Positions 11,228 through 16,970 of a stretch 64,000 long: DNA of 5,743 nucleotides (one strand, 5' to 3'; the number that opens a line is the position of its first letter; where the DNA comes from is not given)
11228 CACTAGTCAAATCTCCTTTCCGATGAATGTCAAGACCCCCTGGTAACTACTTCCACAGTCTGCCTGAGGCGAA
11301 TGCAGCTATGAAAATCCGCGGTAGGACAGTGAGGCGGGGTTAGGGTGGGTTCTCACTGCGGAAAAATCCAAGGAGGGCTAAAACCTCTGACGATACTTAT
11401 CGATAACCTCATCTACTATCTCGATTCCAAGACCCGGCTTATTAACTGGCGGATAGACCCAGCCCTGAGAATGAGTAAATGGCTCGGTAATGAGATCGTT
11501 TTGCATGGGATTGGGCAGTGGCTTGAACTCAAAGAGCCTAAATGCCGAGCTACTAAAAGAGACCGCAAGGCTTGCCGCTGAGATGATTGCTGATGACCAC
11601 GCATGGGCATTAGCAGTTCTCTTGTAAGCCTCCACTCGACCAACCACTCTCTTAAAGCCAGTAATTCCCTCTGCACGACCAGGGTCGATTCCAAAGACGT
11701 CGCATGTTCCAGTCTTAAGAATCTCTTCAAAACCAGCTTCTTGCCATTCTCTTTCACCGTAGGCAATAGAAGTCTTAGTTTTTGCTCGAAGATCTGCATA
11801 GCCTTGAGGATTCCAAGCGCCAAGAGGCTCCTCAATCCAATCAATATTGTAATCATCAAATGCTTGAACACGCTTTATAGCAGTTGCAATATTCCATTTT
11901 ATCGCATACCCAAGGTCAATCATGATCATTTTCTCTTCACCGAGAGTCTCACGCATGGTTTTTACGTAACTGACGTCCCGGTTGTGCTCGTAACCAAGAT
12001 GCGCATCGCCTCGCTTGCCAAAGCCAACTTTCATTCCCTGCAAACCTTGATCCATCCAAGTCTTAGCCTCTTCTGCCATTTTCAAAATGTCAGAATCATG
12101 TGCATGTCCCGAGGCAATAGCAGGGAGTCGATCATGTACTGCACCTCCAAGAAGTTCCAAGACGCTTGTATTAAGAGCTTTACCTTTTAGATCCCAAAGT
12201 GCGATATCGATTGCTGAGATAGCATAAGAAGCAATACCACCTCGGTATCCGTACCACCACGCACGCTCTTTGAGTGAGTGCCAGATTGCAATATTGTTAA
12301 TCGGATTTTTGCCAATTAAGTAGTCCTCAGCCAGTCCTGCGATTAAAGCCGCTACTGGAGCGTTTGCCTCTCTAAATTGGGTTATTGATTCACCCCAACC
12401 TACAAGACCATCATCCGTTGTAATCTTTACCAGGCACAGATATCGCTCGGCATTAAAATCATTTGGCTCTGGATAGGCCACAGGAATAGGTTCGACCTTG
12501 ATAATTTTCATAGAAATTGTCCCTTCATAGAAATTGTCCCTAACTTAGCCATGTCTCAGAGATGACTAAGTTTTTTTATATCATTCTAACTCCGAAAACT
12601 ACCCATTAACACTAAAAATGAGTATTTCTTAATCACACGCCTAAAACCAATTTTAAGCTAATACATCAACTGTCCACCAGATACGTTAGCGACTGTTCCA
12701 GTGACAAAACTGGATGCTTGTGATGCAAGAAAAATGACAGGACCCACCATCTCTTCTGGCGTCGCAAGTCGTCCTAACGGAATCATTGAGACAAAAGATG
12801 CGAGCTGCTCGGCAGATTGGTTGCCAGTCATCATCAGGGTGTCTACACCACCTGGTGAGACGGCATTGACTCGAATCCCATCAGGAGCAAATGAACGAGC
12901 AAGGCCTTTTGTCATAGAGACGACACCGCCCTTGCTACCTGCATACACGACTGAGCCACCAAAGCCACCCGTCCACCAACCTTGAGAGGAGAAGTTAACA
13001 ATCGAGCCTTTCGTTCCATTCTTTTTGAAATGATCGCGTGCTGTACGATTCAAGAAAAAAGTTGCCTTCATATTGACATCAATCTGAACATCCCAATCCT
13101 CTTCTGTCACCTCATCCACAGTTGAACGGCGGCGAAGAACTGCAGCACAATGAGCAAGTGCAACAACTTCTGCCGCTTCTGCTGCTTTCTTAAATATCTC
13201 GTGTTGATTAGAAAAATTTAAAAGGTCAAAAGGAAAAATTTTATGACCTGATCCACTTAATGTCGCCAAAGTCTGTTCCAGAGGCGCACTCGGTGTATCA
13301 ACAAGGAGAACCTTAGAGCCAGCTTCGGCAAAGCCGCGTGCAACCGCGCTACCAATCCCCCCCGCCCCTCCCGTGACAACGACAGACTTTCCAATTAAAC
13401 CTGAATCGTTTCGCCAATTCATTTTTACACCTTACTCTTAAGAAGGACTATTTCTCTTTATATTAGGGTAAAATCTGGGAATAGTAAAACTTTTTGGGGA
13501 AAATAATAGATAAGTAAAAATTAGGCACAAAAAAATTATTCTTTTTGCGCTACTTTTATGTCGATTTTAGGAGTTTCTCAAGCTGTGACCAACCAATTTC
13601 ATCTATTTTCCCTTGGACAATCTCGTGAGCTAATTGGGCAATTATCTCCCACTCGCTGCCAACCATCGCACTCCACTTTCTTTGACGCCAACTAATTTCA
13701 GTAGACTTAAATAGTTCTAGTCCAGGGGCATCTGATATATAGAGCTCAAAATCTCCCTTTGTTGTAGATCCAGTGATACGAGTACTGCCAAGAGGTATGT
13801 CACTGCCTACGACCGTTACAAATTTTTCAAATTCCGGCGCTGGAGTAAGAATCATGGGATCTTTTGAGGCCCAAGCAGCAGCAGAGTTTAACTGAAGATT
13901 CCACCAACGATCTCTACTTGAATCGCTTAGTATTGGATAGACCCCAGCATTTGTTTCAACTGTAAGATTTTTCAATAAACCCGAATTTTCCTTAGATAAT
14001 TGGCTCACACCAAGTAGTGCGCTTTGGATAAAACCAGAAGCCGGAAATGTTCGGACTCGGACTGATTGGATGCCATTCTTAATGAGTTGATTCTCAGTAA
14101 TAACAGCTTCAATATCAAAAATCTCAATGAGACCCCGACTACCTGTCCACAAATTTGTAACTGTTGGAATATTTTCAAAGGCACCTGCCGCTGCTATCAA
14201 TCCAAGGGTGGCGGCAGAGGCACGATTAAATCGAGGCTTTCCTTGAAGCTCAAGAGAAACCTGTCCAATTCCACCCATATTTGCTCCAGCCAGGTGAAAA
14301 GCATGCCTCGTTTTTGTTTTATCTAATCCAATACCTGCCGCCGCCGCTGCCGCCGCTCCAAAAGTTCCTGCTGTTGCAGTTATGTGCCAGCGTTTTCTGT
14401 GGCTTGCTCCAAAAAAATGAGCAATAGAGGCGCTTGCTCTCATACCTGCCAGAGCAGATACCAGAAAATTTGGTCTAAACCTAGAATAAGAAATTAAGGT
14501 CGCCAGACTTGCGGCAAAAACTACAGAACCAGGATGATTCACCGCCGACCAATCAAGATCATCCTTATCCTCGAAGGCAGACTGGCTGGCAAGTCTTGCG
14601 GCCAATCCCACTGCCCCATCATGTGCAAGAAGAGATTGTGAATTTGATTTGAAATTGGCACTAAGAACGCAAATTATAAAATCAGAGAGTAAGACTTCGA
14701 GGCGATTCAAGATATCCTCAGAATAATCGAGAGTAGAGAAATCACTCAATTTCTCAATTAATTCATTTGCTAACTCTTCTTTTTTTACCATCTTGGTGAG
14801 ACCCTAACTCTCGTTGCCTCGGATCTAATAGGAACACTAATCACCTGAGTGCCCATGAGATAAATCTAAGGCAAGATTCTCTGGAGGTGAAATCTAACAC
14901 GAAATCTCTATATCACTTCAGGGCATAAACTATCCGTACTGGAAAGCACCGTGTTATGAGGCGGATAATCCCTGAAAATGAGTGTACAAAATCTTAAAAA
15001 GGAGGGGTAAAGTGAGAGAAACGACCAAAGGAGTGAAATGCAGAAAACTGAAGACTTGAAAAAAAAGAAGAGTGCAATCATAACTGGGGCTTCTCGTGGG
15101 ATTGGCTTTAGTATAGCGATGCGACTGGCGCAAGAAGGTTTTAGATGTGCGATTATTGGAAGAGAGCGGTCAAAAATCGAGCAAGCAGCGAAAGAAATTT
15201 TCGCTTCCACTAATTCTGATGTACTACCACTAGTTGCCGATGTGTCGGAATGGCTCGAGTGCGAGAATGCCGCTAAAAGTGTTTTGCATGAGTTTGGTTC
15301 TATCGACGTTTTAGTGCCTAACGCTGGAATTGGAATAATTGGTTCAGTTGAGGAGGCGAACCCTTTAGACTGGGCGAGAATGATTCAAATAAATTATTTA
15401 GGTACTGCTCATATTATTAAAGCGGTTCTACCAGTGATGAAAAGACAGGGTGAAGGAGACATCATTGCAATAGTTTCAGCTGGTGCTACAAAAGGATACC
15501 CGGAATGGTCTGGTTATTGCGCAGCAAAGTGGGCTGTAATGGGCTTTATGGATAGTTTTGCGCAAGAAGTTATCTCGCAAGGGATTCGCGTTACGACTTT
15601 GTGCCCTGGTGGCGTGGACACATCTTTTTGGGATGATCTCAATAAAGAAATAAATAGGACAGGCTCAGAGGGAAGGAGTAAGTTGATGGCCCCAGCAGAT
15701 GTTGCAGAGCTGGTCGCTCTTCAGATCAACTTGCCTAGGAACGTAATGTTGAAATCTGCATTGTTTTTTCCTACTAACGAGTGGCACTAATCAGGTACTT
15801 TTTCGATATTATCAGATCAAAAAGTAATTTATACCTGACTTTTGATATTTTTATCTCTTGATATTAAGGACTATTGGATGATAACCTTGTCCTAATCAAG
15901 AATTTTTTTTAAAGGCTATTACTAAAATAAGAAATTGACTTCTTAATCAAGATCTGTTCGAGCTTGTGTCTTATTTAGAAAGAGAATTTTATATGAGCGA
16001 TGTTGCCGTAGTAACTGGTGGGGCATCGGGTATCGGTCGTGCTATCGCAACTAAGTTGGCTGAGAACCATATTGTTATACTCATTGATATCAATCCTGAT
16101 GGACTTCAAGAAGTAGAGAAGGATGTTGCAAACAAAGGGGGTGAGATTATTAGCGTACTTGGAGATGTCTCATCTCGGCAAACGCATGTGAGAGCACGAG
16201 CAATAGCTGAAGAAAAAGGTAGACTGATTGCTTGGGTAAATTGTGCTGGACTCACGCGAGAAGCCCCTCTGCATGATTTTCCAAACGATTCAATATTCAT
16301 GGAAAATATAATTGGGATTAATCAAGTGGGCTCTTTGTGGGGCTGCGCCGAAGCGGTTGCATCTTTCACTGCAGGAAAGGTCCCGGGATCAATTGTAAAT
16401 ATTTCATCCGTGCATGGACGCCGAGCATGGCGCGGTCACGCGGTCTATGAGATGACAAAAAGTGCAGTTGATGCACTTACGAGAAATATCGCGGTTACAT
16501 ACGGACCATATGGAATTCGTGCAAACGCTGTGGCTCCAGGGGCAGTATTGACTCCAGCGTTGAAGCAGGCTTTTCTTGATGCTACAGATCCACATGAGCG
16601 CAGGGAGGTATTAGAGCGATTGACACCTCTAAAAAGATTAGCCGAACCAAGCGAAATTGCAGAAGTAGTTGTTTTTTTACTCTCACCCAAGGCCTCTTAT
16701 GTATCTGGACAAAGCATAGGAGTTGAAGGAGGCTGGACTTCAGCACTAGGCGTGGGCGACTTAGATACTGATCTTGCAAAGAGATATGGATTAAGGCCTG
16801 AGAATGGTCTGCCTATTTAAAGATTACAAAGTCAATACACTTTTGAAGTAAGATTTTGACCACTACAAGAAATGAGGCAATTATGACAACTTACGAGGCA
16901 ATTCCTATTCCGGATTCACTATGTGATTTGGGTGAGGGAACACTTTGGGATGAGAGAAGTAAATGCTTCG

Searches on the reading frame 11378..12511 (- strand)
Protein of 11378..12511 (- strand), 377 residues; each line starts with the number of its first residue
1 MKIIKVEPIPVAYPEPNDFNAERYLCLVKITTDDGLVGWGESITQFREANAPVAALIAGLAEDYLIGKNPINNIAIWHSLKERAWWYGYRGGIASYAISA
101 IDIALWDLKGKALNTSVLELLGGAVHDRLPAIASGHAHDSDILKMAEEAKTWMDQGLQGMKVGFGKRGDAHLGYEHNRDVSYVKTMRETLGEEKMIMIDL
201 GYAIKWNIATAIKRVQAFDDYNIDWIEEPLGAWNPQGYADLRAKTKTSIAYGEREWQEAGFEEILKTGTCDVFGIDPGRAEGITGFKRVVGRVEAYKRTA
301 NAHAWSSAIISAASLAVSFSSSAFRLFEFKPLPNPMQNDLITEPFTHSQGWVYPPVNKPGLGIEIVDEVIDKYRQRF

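Call 25: search_protein_families(library=pfam, proteins=[window:11378-12511:-])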
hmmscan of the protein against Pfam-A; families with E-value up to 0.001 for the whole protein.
window:11378-12511:- (377 aa): 2 families
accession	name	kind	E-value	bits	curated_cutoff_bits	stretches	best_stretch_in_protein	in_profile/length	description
PF13378.12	MR_MLE_C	-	1.3e-46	159.5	29.4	1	144-368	1-218/219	Enolase C-terminal domain-like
PF02746.21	MR_MLE_N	-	9.4e-18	65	22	1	24-122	27-117/117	Mandelate racemase / muconate lactonizing enzyme, N-terminal domain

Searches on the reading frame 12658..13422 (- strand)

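Call 25: search_protein_families(library=pfam, proteins=[window:12658-13422:-])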
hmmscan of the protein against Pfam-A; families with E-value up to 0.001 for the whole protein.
window:12658-13422:- (254 aa): 5 families
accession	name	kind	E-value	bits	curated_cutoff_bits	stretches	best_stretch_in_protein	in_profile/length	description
PF13561.12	adh_short_C2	-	1.3e-49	169.4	27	1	20-250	3-234/236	Enoyl-(Acyl carrier protein) reductase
PF00106.31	adh_short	-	7.2e-39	133.7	26.6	1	12-203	1-192/195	short chain dehydrogenase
PF08659.16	KR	-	2.1e-09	38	22.6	1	14-155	3-145/180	KR domain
PF01370.27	Epimerase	-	3e-07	30.6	20.9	1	14-115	1-97/240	NAD dependent epimerase/dehydratase family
PF02737.24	3HCDH_N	-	8.3e-05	23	22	1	19-95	6-82/180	3-hydroxyacyl-CoA dehydrogenase, NAD binding domain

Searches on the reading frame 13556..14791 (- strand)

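Call 26: search_protein_families(library=pfam, proteins=[window:13556-14791:-])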
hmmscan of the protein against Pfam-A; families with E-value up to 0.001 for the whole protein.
window:13556-14791:- (411 aa): 1 family
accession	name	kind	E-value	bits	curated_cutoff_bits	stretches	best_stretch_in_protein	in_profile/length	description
PF03972.19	MmgE_PrpD_N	-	3.9e-17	62.7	32.1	1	75-225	85-235/244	MmgE/PrpD N-terminal domain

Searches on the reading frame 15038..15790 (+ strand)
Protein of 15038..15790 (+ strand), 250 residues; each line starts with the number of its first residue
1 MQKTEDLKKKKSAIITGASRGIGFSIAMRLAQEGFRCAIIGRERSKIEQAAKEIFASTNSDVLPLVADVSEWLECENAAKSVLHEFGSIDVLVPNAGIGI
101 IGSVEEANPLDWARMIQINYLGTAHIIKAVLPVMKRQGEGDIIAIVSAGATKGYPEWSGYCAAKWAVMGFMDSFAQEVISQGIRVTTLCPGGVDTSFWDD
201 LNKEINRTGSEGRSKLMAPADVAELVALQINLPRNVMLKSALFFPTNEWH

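Call 26: search_protein_families(library=pfam, proteins=[window:15038-15790:+])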
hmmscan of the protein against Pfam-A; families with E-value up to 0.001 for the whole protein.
window:15038-15790:+ (250 aa): 3 families
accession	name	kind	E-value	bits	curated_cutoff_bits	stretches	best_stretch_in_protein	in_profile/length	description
PF00106.31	adh_short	-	8.3e-56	189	26.6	1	11-204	1-193/195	short chain dehydrogenase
PF13561.12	adh_short_C2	-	6.4e-40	137.6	27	1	17-226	1-213/236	Enoyl-(Acyl carrier protein) reductase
PF08659.16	KR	-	4.2e-11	43.5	22.6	1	14-188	4-173/180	KR domain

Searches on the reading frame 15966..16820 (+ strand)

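Call 26: search_protein_families(library=pfam, proteins=[window:15966-16820:+])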
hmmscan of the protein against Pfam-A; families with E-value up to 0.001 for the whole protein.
window:15966-16820:+ (284 aa): 4 families
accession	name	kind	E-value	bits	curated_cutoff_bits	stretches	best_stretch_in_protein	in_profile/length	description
PF13561.12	adh_short_C2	-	3.4e-48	164.7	27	1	20-258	3-236/236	Enoyl-(Acyl carrier protein) reductase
PF00106.31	adh_short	-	9.4e-40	136.6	26.6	1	13-202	2-190/195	short chain dehydrogenase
PF08659.16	KR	-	1e-06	29.2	22.6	1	15-173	4-161/180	KR domain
PF02254.24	TrkA_N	-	0.00079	20.2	23.8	0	19-73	5-54/116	TrkA-N domain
